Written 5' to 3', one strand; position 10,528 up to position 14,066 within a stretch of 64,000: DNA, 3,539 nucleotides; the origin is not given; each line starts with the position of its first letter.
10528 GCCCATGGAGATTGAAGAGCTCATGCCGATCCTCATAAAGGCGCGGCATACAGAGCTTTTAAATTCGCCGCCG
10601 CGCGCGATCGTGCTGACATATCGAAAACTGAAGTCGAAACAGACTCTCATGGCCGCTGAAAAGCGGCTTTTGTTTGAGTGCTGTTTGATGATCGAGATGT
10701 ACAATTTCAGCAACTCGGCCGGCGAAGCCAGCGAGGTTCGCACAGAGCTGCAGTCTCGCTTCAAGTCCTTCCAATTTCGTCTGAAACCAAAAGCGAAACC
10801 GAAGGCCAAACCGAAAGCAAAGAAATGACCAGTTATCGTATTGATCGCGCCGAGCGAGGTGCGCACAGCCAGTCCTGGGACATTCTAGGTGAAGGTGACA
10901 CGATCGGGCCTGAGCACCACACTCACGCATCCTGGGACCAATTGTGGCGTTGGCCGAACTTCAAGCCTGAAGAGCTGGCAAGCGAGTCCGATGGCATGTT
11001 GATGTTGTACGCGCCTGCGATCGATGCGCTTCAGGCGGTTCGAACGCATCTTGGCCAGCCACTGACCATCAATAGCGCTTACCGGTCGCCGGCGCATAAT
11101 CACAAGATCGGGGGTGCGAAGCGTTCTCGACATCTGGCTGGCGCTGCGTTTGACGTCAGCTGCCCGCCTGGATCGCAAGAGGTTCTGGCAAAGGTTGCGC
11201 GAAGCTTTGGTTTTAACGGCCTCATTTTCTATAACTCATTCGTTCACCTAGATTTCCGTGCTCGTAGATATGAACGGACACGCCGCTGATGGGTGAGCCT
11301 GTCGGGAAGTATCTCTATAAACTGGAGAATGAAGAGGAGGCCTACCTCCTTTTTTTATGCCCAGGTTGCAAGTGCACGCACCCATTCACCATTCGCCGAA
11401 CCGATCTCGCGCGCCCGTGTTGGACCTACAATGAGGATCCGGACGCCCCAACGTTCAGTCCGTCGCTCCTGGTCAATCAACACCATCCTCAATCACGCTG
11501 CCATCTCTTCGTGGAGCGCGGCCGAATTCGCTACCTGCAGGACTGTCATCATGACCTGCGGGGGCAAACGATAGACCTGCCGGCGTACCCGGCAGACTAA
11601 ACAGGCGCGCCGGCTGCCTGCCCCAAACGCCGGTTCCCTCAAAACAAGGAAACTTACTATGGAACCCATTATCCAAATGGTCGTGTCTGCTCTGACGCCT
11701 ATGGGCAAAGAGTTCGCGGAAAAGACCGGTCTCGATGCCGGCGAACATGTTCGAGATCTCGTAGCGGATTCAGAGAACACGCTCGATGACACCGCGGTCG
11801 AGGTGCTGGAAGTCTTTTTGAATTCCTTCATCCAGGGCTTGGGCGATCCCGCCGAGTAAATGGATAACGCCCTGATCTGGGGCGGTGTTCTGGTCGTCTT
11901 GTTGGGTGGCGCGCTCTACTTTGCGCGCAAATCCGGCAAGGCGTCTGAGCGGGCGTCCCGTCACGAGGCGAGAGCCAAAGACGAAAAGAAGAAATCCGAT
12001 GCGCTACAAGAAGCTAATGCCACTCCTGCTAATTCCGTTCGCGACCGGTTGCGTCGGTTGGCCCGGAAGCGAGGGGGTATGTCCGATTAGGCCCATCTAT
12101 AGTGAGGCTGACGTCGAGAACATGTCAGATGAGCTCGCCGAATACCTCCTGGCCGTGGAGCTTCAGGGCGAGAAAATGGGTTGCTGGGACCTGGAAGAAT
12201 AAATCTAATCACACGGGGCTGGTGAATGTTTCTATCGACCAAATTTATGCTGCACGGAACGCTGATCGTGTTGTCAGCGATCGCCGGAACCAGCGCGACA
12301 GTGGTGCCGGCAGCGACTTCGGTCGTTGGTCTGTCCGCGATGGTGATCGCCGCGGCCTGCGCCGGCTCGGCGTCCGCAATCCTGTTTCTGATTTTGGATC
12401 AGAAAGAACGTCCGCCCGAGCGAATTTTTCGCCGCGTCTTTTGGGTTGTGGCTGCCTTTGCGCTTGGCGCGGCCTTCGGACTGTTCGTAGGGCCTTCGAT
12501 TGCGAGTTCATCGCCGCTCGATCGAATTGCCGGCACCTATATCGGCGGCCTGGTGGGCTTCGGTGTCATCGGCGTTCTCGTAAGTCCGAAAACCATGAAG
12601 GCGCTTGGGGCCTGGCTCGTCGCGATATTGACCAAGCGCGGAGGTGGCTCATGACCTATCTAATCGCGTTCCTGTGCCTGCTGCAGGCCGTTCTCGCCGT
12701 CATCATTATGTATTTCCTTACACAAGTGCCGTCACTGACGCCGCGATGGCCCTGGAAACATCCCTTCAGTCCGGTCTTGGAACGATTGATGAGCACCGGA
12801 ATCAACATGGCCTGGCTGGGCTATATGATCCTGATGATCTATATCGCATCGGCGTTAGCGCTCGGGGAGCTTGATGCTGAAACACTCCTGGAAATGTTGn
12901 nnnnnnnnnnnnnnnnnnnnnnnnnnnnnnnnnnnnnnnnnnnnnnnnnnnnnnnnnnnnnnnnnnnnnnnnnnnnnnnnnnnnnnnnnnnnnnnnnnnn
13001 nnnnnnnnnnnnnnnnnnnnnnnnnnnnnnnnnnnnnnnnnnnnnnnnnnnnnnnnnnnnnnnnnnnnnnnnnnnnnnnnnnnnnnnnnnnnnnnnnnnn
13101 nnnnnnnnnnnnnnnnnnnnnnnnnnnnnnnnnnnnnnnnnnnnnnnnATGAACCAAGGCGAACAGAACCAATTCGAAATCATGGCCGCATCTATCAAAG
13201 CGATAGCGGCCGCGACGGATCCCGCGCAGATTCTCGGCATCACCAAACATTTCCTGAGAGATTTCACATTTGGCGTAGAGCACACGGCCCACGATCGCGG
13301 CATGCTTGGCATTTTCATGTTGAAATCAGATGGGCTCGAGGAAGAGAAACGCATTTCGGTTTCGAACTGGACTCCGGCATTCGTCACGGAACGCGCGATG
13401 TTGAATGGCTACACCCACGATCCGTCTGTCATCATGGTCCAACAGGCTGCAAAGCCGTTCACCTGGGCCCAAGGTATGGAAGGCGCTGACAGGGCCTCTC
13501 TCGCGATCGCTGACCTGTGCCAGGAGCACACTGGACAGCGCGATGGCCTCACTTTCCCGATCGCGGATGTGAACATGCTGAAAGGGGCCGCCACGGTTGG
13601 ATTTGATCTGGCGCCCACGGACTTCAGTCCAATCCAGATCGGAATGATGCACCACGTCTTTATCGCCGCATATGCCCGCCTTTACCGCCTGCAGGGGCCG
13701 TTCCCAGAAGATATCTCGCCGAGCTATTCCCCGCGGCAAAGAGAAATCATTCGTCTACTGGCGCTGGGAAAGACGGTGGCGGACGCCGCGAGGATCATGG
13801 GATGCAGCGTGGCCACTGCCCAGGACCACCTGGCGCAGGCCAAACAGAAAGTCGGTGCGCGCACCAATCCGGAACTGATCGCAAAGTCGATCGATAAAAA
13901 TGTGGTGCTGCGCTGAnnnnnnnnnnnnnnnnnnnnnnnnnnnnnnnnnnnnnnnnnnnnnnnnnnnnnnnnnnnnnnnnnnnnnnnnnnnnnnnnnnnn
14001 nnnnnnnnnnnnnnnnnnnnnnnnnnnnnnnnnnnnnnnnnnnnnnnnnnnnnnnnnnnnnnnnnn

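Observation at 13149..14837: Prophage-encoded complete LuxR/LuxI quorum-sensing module wired to a small protein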

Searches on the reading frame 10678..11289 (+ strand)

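Call 3: search_protein_families(library=pfam, proteins=[window:10678-11289:+], max_evalue=0.01)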
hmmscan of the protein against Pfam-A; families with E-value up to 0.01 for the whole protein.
window:10678-11289:+ (203 aa): 2 families
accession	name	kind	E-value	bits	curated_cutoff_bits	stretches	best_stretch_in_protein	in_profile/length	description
PF08291.16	Peptidase_M15_3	-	2e-23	83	23.2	1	111-192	25-108/108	Peptidase M15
PF05951.18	Peptidase_M15_2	-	1.8e-06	28.2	27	1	123-193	68-147/153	Bacterial protein of unknown function (DUF882)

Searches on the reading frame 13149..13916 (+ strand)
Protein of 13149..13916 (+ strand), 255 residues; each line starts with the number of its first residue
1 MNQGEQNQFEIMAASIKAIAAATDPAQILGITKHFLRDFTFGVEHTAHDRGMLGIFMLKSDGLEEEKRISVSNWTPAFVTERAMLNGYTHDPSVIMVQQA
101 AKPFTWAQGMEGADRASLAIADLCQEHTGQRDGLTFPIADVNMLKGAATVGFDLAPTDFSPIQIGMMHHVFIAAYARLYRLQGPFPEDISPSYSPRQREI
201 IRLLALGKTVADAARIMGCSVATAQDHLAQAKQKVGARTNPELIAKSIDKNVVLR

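Call 3: search_protein_families(library=pfam, proteins=[window:13149-13916:+], max_evalue=0.01)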
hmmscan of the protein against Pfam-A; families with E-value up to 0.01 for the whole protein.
window:13149-13916:+ (255 aa): 7 families
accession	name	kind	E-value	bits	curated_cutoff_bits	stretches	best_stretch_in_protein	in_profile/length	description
PF08281.18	Sigma70_r4_2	-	1e-07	31.9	25.7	1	194-234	12-53/54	Sigma-70, region 4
PF00196.25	GerE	-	2.6e-07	30.6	23.5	1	193-244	3-54/57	Bacterial regulatory proteins, luxR family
PF03472.21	Autoind_bind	-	1.1e-05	25.5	23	1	54-160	24-129/149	Autoinducer binding domain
PF13384.12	HTH_23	-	0.00072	19.7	24.6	1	198-228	8-38/50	Homeodomain-like domain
PF13518.12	HTH_28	-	0.00098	19.6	25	1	197-230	2-35/52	Helix-turn-helix domain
PF13551.12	HTH_29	-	0.0012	19.3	28.1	1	199-230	3-35/64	Winged helix-turn helix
PF12840.13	HTH_20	-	0.0047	17.3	27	0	195-229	4-40/51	Helix-turn-helix domain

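Call 32: search_protein_families(library=phrogs, proteins=[window:13149-13916:+], max_evalue=0.01)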
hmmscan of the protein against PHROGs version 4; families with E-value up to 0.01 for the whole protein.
window:13149-13916:+ (255 aa): 3 families
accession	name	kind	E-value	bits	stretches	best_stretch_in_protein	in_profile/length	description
phrog_3282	-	transcription regulation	3.4e-07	31.3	1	194-252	49-107/158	sigma factor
phrog_1740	-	transcription regulation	0.00044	19.9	1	194-235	170-212/567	RNA polymerase sigma factor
phrog_664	-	DNA, RNA and nucleotide metabolism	0.0066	17.3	0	191-227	83-120/210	DNA binding protein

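Call 58: search_protein_families(library=padloc, proteins=[window:13149-13916:+], max_evalue=0.01)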
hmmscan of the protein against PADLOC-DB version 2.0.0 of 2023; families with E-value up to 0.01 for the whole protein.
window:13149-13916:+ (255 aa): 0 families

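Call 59: search_protein_families(library=ncbifam, proteins=[window:13149-13916:+], max_evalue=0.01)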
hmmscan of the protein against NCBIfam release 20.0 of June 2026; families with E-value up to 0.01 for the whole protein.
window:13149-13916:+ (255 aa): 6 families
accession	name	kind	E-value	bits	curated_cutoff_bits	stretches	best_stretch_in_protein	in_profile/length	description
TIGR03541.1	reg_near_HchA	equivalog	1.8e-12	47.3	215.6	1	97-250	81-229/232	PA1136 family autoinducer-binding transcriptional regulator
NF010444.1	PRK13870.1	equivalog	1.1e-05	25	250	1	48-252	30-233/234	autoinducer-binding transcriptional regulator TraR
NF052445.1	RespRegMctR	equivalog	6.2e-05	22.5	300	1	193-252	145-204/205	two-component system response regulator MctR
TIGR03020.2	EpsA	equivalog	0.0022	17.7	170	1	193-246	191-244/247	XrtB/PEP-CTERM-associated transcriptional regulator EpsA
TIGR02937.1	sigma70-ECF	superfamily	0.0029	17.2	42.9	1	192-235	117-161/165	sigma-70 family RNA polymerase sigma factor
NF007561.1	PRK10188.1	equivalog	0.0042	16.5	350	1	168-238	155-225/240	quorum-sensing transcriptional regulator SdiA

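Call 61: search_solved_structures(query=window:13149-13913:+, max_evalue=0.01, show_alignments=2)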
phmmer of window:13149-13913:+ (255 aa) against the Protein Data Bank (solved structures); distinct sequences matched with E-value up to 0.01: 10.
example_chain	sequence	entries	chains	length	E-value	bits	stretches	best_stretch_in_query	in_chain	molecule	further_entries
7r3g_B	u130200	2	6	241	8.8e-06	28.5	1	71-241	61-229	Regulatory protein RhlR | PROSS optimized variant of RhlR with 75 mutations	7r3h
8vd6_A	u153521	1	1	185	4.2e-05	26.3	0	197-229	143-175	CAP REPEAT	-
1h0m_A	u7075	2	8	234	0.00085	22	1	91-251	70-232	Transcriptional activator protein TraR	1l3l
6ugl_A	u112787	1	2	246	0.00094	21.9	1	193-250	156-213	Helix-turn-helix transcriptional regulator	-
6kju_A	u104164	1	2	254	0.00099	21.8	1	193-250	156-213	Helix-turn-helix transcriptional regulator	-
6ide_A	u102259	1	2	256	0.001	21.8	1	193-250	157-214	Transcriptional regulator LuxR family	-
1fse_A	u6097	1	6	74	0.0022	20.7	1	190-245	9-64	GERE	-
6mwh_A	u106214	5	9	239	0.0035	20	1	56-239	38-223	Transcriptional regulator LasR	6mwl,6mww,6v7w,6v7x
6mvn_A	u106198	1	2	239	0.0041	19.8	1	57-239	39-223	Transcriptional regulator LasR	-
3qp6_A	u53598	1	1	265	0.0092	18.6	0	66-242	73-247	CviR transcriptional regulator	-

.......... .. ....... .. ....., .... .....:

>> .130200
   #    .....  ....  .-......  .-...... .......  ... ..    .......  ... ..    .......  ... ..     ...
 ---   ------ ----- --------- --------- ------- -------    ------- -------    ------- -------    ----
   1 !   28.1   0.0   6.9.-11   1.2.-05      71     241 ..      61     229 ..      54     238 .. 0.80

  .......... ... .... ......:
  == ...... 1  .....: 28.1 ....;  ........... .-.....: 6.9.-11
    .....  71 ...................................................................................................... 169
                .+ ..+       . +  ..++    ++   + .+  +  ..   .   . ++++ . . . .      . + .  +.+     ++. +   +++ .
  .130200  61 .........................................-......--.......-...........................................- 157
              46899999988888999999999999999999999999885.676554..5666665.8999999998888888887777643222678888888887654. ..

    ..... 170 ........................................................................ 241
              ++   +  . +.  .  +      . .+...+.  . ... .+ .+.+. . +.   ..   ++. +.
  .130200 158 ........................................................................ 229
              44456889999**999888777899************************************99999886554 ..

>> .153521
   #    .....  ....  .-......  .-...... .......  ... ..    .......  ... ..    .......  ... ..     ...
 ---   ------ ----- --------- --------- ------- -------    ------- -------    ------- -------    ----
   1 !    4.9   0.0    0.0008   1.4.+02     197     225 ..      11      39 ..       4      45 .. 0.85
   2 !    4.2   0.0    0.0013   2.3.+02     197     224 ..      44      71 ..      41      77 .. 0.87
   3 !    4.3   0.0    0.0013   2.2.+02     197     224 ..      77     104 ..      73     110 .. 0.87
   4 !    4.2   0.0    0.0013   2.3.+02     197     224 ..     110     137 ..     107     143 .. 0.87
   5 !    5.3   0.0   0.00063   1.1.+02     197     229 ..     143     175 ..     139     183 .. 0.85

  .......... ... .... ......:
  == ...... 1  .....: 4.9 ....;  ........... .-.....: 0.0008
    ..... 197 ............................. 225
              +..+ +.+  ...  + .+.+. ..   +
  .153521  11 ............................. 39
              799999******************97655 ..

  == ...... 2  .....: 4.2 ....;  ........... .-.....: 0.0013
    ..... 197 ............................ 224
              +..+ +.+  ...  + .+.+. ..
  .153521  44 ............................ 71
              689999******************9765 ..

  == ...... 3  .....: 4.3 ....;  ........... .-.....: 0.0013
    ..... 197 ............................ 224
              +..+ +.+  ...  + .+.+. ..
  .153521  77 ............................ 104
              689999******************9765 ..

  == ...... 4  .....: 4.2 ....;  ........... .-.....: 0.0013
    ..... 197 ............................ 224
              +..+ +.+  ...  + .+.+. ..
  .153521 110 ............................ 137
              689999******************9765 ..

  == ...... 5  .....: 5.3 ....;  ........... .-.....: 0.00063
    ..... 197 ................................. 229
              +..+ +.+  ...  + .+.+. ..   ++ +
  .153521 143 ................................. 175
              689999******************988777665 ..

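Call 97: search_dna_similar(query=window:13149-13913:+, collection=phages, mode=protein, max_evalue=0.001, max_rows=10)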
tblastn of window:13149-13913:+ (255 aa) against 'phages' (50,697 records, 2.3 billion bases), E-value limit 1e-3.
No match.
